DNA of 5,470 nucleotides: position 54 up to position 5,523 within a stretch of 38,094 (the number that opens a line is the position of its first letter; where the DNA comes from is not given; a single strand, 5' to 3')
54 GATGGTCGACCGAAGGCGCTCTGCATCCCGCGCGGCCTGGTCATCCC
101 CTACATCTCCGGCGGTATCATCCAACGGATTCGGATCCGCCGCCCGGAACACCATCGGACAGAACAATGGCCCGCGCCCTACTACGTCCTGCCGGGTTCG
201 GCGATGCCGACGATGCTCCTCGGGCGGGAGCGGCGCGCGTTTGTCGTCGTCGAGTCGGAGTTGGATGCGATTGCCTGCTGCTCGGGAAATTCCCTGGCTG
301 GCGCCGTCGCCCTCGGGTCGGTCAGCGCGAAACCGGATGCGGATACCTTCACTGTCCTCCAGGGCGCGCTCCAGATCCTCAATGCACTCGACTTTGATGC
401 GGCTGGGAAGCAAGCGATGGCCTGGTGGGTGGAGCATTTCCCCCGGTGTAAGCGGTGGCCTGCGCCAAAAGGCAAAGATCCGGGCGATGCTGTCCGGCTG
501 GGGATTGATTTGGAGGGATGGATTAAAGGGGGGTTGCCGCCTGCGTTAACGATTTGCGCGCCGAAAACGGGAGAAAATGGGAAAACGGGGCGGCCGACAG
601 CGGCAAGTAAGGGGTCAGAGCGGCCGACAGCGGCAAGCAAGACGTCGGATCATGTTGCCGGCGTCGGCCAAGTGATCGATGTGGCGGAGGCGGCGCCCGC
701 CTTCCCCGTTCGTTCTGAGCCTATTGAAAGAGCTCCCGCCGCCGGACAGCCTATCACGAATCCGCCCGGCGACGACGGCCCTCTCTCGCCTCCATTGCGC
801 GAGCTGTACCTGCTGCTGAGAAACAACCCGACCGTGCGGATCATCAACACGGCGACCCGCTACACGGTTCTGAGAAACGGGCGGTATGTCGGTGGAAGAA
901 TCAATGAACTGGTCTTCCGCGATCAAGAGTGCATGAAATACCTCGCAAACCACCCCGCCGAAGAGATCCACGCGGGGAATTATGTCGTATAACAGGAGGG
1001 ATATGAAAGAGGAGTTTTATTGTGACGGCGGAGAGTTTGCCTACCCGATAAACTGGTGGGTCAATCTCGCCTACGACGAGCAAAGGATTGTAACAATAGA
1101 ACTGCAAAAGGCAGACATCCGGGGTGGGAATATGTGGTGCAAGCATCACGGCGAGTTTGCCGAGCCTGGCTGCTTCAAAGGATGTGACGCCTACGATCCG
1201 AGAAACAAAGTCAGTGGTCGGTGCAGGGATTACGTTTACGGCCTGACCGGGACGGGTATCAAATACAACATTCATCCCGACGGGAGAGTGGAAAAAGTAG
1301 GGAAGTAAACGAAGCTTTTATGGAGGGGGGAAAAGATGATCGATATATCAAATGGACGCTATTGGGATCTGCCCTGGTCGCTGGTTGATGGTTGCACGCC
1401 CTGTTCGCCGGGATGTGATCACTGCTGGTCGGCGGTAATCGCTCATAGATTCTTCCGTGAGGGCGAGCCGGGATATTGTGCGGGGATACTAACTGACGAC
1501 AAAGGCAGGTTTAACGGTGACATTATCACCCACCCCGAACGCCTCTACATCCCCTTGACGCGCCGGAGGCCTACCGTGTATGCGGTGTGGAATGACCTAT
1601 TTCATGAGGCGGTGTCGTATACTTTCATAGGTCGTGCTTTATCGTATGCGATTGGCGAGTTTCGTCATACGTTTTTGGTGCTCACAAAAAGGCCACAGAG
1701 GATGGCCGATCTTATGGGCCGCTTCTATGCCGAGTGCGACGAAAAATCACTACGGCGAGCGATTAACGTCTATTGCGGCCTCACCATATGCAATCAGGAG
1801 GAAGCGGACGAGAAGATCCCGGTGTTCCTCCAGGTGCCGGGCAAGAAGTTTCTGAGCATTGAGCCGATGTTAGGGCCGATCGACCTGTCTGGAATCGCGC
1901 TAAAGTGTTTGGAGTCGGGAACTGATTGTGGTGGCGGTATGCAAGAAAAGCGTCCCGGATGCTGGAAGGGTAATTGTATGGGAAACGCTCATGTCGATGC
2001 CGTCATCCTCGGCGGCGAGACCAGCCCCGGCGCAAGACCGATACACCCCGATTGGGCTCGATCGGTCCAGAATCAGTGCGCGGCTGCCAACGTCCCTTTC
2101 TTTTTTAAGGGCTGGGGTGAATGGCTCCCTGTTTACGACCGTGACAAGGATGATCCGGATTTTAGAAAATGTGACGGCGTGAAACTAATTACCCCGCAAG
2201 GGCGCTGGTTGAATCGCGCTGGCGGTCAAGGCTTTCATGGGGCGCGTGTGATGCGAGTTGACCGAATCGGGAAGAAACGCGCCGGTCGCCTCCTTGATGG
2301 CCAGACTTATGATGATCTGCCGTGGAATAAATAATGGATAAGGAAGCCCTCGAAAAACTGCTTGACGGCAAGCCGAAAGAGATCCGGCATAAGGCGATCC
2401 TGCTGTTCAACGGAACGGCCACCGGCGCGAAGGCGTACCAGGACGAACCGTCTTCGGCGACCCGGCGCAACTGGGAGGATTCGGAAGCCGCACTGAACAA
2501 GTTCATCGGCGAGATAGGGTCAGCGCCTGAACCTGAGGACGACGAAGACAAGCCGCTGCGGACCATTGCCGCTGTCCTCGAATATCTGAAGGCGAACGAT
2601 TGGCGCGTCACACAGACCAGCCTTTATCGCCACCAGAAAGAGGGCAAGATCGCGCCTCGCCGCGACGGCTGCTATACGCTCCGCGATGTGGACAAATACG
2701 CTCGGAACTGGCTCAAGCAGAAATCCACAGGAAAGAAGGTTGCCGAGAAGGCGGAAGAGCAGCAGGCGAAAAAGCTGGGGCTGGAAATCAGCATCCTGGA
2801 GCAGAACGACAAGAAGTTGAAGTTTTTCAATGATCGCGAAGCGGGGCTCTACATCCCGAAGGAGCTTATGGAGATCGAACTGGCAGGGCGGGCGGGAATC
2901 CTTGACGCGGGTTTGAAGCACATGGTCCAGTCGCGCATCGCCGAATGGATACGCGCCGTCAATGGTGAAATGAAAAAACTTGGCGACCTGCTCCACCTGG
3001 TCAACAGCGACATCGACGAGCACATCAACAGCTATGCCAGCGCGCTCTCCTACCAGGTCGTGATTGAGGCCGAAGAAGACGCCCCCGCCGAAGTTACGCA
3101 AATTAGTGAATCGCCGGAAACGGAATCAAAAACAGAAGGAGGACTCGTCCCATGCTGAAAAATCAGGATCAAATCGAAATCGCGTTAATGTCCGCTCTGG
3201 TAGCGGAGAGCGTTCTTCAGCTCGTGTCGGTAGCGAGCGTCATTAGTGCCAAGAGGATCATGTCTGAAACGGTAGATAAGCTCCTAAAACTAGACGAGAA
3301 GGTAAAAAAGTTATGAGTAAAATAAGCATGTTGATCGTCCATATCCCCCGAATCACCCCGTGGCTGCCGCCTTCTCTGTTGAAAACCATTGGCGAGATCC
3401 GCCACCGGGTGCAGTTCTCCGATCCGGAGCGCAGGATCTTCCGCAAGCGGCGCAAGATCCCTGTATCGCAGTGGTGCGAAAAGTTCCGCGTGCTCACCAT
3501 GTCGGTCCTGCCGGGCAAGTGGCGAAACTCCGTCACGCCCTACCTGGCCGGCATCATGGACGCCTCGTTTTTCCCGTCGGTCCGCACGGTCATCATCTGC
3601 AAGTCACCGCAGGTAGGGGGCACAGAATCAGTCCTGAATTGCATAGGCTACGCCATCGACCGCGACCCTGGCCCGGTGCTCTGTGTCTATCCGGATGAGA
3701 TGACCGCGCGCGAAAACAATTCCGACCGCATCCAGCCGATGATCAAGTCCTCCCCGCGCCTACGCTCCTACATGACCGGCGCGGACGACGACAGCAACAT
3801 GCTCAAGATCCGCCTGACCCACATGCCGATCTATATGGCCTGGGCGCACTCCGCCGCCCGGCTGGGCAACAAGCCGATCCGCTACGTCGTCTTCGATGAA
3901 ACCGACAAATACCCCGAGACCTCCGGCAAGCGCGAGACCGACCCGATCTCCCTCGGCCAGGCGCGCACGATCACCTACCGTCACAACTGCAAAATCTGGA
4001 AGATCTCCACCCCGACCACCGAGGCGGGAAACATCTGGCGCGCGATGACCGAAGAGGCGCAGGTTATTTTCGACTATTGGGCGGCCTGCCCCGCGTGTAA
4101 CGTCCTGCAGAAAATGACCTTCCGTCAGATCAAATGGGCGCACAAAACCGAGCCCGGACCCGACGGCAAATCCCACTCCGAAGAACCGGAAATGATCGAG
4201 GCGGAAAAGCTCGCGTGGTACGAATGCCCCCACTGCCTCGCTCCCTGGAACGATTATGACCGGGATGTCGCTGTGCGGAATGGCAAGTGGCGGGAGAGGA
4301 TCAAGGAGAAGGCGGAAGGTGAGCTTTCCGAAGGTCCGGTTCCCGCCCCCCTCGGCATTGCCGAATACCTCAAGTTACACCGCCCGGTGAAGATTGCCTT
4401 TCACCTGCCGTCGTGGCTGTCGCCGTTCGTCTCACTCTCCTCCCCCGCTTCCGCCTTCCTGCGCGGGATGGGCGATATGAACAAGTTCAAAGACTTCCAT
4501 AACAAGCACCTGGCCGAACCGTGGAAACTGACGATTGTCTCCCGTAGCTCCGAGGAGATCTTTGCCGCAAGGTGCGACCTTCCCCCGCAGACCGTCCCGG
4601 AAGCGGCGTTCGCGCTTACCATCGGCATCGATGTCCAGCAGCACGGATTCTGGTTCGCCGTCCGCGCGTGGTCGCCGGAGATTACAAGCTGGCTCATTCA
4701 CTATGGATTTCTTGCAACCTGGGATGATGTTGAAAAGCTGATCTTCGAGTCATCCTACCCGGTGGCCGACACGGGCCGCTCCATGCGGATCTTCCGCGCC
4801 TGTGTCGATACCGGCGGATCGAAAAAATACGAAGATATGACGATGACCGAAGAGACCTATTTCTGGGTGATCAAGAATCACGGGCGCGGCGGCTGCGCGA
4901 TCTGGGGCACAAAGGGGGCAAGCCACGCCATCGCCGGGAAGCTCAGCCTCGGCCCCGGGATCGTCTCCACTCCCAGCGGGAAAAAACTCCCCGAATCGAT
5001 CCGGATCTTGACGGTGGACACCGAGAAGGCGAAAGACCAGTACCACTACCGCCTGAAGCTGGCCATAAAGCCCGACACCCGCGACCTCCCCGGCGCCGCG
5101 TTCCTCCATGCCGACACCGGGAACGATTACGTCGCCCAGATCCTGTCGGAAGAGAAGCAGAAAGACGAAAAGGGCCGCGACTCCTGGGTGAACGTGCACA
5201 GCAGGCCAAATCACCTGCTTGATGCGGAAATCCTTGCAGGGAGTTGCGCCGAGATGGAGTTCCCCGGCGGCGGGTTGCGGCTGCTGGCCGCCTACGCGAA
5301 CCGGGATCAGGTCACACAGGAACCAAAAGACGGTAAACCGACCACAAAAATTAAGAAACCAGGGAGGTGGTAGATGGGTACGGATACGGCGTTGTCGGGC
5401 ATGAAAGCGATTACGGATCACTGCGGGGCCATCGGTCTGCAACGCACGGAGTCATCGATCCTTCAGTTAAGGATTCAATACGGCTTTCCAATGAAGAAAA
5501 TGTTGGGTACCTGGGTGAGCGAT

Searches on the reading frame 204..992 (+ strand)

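Call 64: search_protein_families(library=phrogs, proteins=[window:204-992:+], max_evalue=0.00001)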
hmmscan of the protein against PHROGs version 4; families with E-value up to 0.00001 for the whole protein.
window:204-992:+ (262 aa): 0 families

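Call 69: search_protein_families(library=pfam, proteins=[window:204-992:+], max_evalue=0.01)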
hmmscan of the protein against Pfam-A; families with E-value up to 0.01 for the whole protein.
window:204-992:+ (262 aa): 1 family
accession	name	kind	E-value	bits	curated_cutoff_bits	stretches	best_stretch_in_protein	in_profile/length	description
PF13155.12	Toprim_2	-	2.6e-05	24.9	22.1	1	14-95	1-86/88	Toprim-like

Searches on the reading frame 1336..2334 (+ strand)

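Call 64: search_protein_families(library=phrogs, proteins=[window:1336-2334:+], max_evalue=0.00001)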
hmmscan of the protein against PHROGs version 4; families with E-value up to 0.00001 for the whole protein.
window:1336-2334:+ (332 aa): 1 family
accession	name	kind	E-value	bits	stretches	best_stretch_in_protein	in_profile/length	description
phrog_2045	-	unknown function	1.8e-67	228.9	1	11-329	11-284/299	-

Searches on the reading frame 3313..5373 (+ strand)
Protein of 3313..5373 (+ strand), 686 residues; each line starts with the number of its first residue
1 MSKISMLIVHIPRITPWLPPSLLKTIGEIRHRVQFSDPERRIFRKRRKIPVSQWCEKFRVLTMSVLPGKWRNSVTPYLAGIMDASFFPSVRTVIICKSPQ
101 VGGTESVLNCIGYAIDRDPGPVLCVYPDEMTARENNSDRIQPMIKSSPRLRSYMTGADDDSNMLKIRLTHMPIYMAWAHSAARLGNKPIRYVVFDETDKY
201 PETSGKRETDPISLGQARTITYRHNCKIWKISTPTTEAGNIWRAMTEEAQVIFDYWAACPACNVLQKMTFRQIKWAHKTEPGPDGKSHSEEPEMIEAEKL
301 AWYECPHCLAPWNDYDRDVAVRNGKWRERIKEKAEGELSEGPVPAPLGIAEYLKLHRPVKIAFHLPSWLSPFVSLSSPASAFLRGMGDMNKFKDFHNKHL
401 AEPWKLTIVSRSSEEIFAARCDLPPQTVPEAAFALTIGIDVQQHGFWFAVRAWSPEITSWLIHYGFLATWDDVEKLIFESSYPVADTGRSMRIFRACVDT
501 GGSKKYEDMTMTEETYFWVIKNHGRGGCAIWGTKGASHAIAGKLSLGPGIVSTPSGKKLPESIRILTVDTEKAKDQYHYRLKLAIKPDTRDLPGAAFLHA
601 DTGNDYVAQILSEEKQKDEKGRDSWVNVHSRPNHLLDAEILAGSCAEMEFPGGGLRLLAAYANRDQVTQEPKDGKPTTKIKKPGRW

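Call 64: search_protein_families(library=phrogs, proteins=[window:3313-5373:+], max_evalue=0.00001)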
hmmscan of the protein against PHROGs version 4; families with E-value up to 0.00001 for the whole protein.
window:3313-5373:+ (686 aa): 6 families
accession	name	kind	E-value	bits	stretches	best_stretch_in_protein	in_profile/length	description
phrog_15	-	head and packaging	3.6e-133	447.3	1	40-648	346-920/1330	terminase large subunit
phrog_675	-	head and packaging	5.8e-17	62.2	1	69-332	40-282/576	terminase large subunit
phrog_16406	-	unknown function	2e-15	57.5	1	356-617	101-350/601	-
phrog_15657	-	unknown function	3.2e-14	54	1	360-537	27-199/230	-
phrog_21311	-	head and packaging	2.5e-13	51.4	1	132-277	7-160/218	terminase large subunit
phrog_3925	-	head and packaging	2.1e-11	44.7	1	51-146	42-137/150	terminase large subunit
